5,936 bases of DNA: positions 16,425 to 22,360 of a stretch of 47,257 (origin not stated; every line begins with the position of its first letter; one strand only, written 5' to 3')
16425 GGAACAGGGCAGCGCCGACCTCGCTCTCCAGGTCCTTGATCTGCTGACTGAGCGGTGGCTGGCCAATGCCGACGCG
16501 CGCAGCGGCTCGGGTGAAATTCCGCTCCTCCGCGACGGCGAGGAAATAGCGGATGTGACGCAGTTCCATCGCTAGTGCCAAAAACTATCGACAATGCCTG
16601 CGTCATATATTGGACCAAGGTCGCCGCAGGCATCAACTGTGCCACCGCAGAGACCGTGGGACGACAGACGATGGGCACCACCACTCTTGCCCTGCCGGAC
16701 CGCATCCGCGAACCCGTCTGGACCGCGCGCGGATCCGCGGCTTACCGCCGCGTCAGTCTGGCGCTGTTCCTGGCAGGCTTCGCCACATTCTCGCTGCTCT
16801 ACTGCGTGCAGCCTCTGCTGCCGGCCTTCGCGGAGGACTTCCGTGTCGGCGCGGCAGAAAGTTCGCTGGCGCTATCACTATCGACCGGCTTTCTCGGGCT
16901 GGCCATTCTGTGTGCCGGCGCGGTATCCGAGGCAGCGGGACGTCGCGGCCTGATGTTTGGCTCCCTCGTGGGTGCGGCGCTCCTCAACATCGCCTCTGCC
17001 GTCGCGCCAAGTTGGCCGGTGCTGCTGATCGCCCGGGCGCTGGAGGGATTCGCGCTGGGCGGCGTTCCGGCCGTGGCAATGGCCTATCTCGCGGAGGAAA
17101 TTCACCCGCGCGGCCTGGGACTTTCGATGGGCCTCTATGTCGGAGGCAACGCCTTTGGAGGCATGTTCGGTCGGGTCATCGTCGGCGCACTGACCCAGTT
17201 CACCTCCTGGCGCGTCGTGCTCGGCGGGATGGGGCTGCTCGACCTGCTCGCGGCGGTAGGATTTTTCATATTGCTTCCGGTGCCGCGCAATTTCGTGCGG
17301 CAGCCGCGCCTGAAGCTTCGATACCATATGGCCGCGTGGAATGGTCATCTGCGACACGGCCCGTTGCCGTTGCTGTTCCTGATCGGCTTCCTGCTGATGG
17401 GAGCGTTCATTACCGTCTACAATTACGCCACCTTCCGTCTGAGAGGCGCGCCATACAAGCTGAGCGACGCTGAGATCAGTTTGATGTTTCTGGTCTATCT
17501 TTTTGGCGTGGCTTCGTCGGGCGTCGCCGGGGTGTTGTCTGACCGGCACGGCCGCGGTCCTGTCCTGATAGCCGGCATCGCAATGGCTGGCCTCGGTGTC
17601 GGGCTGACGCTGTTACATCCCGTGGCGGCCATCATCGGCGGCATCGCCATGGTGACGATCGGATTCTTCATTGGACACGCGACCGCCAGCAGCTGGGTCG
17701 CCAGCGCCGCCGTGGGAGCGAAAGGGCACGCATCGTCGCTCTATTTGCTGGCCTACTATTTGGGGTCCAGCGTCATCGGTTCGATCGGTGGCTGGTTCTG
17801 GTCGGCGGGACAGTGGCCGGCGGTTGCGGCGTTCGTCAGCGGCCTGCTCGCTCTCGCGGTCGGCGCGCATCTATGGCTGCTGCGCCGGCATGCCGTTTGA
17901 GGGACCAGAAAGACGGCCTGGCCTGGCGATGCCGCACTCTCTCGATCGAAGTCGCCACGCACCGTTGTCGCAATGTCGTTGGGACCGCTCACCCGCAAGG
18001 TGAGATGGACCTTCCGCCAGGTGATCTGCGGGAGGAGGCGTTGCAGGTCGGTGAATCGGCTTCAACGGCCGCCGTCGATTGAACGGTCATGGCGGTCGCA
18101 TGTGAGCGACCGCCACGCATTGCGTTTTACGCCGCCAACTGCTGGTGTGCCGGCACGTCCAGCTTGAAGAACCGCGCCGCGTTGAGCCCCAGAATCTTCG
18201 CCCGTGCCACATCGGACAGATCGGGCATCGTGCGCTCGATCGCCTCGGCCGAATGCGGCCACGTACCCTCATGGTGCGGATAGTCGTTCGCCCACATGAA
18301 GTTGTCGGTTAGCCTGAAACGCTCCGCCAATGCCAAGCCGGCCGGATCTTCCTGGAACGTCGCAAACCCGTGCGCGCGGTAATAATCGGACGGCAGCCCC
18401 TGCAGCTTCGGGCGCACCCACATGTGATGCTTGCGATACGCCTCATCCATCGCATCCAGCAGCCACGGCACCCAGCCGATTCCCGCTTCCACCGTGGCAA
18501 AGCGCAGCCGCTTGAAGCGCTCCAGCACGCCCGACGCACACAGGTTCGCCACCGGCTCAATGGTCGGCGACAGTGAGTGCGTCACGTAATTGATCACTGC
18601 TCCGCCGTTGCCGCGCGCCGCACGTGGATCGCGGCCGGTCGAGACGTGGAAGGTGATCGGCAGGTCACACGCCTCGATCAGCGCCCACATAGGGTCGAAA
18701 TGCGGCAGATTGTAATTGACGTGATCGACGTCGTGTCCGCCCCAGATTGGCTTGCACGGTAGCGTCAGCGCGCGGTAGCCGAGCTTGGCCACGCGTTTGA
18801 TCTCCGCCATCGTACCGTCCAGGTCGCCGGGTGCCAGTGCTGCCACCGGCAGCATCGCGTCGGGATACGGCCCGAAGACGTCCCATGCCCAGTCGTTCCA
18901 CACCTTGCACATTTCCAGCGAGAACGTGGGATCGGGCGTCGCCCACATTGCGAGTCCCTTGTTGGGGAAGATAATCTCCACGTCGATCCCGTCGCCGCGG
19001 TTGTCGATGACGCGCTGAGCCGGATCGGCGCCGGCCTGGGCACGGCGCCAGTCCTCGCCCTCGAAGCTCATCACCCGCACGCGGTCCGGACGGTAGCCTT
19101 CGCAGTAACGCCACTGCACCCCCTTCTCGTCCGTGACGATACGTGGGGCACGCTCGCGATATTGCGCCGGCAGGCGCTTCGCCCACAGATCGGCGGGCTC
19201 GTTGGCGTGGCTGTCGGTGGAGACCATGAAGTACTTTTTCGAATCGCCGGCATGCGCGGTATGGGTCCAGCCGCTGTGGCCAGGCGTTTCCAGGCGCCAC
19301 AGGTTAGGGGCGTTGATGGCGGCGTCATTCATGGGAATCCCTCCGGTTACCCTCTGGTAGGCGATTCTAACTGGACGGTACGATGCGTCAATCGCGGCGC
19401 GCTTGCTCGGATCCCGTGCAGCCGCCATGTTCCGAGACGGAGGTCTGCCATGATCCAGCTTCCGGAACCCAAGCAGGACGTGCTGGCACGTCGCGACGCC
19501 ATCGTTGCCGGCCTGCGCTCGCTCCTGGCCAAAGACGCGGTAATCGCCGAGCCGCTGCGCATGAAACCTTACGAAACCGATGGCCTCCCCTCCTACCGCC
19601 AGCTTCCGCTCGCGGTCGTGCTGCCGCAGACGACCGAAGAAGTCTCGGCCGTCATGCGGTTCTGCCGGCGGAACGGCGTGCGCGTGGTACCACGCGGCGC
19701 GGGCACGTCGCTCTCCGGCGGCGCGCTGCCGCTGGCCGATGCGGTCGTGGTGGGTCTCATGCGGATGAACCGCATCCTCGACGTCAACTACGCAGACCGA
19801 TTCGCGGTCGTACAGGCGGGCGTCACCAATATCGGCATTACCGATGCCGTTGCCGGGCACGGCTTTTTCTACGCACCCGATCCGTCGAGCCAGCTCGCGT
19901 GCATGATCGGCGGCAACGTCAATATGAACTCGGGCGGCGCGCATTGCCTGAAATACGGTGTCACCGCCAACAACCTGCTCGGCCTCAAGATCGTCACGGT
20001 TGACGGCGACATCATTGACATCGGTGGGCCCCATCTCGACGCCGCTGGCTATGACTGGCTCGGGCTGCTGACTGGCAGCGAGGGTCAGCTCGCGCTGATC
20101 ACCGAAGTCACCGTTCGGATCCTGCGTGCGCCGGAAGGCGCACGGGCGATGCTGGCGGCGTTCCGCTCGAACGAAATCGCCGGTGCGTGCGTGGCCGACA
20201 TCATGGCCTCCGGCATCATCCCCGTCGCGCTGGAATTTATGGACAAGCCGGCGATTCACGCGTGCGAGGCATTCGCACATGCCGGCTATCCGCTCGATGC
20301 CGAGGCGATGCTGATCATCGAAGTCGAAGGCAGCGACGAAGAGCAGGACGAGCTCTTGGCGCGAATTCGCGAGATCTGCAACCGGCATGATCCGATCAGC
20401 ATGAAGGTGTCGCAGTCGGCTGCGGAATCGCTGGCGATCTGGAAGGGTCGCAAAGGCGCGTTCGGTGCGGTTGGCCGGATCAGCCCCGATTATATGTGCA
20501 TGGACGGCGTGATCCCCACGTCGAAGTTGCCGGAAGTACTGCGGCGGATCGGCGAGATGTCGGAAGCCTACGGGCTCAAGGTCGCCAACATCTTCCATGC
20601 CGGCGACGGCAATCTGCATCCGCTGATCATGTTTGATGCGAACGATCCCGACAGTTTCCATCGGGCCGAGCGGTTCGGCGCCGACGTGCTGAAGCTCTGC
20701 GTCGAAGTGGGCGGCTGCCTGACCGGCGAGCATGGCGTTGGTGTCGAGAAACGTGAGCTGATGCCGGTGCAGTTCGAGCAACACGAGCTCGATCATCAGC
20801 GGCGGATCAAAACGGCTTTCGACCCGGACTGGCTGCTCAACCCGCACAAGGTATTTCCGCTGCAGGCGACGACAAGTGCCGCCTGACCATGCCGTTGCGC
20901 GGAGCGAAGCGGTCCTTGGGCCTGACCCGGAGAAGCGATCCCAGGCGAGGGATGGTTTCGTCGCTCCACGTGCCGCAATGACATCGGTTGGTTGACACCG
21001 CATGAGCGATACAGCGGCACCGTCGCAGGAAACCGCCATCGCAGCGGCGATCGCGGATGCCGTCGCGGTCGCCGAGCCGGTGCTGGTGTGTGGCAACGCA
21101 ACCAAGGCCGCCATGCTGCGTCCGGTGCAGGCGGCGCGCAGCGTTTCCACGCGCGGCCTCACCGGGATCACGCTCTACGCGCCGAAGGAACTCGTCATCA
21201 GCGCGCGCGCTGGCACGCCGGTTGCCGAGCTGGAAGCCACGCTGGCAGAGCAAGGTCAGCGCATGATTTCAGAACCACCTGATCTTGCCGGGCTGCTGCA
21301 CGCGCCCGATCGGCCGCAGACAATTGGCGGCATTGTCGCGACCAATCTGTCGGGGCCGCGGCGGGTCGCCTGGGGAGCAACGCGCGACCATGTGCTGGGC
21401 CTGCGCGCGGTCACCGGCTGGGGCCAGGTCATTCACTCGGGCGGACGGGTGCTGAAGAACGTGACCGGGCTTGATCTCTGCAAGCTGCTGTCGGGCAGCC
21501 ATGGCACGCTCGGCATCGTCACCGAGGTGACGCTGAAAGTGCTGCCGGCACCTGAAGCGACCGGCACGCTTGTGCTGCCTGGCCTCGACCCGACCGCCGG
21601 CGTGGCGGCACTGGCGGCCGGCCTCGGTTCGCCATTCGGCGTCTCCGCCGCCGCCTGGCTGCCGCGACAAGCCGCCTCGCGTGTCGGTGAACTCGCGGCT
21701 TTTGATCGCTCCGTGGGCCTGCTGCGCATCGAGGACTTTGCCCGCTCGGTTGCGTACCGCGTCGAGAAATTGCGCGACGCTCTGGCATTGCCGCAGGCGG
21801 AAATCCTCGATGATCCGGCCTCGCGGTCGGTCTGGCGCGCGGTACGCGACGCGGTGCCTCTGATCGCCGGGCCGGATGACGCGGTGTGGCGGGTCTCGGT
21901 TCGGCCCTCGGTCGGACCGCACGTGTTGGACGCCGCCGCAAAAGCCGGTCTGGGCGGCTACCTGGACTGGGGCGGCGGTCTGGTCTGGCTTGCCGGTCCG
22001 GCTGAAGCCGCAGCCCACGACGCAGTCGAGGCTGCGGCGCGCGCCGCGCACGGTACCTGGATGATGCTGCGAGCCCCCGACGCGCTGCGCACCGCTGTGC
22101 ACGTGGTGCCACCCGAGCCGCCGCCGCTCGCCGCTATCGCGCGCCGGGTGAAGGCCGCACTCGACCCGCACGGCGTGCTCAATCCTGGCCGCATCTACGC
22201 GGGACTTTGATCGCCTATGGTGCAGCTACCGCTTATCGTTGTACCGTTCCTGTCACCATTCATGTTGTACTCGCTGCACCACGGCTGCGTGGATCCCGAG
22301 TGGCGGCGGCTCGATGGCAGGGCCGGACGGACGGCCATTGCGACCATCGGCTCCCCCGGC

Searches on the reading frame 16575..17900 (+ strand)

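Call 63: search_protein_families(library=pfam, proteins=[window:16575-17900:+], max_evalue=0.0001)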
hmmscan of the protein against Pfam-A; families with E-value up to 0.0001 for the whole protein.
window:16575-17900:+ (441 aa): 2 families
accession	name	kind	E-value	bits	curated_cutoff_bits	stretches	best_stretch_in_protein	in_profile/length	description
PF07690.21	MFS_1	-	3.2e-35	122.1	33.4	2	64-285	1-225/347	Major Facilitator Superfamily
PF00083.30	Sugar_tr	-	1e-07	31.7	22.3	1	112-238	64-196/452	Sugar (and other) transporter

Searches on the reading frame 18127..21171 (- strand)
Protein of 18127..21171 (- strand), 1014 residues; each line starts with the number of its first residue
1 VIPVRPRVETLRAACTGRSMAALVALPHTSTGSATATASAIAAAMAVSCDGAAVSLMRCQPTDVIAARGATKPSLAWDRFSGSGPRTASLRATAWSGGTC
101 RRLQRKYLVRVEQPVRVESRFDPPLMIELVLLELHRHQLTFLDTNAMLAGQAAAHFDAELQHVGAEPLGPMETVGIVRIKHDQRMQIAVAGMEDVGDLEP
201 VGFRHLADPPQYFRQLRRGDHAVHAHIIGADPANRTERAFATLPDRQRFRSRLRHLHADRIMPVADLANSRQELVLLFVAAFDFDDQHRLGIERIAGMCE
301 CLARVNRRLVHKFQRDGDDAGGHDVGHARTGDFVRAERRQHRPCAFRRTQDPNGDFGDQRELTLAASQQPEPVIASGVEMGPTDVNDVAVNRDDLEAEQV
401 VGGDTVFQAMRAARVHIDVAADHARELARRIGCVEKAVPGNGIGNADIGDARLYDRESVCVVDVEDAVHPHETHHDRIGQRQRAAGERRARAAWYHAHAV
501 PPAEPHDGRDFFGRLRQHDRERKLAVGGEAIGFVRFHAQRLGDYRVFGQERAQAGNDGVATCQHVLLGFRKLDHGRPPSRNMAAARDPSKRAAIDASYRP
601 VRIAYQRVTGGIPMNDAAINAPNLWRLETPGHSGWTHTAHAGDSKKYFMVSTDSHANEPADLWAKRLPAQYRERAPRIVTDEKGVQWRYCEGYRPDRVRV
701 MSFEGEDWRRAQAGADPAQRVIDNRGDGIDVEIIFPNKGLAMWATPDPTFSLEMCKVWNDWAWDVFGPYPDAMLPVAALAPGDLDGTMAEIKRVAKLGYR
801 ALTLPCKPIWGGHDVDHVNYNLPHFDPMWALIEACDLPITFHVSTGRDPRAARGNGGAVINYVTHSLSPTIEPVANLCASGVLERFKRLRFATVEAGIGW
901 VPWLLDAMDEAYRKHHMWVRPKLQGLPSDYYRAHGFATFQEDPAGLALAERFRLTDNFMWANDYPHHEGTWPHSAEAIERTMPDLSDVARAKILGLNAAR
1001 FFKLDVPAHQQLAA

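Call 63: search_protein_families(library=pfam, proteins=[window:18127-21171:-], max_evalue=0.0001)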
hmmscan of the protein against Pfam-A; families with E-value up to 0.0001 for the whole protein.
window:18127-21171:- (1014 aa): 1 family
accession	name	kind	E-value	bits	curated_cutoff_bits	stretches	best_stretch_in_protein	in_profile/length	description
PF04909.20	Amidohydro_2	-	1e-25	91.5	26.4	1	720-1004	24-289/289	Amidohydrolase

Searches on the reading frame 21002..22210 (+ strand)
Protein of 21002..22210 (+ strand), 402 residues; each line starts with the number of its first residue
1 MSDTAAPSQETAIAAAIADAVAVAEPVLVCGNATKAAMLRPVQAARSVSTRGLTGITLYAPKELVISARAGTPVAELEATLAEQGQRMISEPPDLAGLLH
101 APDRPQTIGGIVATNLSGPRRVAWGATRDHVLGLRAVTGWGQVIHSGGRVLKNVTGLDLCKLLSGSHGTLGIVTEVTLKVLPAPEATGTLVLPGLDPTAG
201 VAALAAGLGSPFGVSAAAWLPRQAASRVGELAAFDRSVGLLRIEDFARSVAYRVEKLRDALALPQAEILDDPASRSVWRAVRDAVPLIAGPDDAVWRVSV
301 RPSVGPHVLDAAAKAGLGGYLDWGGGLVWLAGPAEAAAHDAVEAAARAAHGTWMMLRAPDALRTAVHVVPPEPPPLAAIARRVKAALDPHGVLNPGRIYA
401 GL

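Call 80: search_protein_families(library=pfam, proteins=[window:21002-22210:+], max_evalue=0.0001)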
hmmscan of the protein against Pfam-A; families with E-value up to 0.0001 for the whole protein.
window:21002-22210:+ (402 aa): 1 family
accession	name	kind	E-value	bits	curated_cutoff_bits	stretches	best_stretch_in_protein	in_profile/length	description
PF01565.28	FAD_binding_4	-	3.6e-16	59.6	26.4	1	5-145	5-137/139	FAD binding domain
